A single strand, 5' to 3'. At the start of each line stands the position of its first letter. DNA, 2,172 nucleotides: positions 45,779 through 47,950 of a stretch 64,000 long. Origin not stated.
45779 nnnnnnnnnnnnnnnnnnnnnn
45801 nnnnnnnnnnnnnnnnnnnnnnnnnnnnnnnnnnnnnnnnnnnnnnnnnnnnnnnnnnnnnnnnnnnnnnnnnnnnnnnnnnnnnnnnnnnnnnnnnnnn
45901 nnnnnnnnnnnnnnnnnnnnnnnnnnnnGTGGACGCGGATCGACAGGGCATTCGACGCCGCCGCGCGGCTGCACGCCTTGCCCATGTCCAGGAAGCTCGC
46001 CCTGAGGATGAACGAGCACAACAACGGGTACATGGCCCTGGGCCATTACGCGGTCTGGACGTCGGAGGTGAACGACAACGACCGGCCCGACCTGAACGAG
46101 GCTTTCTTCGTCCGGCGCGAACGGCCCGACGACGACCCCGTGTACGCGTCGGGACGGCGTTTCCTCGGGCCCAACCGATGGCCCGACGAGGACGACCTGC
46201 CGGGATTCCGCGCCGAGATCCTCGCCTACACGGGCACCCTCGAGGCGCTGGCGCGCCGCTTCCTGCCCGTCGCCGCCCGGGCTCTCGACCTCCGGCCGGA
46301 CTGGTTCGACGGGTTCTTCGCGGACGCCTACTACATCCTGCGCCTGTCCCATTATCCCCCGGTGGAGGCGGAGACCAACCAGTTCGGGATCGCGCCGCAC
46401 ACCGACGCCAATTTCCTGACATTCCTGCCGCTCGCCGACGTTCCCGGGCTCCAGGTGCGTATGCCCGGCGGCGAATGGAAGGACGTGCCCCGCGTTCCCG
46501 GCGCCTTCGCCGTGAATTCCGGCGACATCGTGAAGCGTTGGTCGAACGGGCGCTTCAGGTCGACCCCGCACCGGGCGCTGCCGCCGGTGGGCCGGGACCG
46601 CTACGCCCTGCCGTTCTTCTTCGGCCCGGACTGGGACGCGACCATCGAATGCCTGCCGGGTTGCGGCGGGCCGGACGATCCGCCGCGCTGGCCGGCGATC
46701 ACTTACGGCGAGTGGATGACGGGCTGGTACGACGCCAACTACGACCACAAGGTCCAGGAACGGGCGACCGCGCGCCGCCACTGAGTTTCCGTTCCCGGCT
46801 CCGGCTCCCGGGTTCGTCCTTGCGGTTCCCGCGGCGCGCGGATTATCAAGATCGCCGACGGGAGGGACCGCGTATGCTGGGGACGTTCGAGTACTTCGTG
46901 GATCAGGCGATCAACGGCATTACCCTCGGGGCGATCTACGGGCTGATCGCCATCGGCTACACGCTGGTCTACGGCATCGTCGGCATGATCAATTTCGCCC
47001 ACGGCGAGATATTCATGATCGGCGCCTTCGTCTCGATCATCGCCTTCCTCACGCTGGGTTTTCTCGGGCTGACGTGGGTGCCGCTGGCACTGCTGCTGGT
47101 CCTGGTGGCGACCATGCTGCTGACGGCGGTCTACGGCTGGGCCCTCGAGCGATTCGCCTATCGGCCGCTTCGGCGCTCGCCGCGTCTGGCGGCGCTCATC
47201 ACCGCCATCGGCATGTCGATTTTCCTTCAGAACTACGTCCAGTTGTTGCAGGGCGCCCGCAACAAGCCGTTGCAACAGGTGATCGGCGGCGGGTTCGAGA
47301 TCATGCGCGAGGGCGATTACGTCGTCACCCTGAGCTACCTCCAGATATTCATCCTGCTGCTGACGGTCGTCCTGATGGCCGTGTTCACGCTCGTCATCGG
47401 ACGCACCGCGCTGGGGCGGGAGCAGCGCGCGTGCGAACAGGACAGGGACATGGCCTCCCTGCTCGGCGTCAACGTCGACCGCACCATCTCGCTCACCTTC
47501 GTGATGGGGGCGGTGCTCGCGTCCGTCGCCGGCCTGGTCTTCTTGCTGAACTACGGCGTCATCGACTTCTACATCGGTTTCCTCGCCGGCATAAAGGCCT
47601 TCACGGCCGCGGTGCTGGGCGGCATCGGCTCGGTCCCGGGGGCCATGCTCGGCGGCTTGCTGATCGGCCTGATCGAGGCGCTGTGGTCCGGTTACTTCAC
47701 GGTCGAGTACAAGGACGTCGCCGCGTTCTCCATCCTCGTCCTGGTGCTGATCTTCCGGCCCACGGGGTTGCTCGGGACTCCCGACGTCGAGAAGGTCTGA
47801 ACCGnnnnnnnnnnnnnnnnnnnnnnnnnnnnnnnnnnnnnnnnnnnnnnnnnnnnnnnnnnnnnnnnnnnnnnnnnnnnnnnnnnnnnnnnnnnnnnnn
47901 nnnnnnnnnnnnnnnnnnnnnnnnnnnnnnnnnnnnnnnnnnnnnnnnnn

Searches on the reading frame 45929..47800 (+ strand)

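Call 19: search_protein_families(library=pfam, proteins=[window:45929-47800:+])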
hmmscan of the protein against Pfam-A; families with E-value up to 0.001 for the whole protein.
window:45929-47800:+ (623 aa): 1 family
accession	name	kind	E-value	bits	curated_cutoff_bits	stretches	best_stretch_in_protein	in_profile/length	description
PF02653.21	BPD_transp_2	-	3.2e-46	158.1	26.8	1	328-607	3-269/269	Branched-chain amino acid transport system / permease component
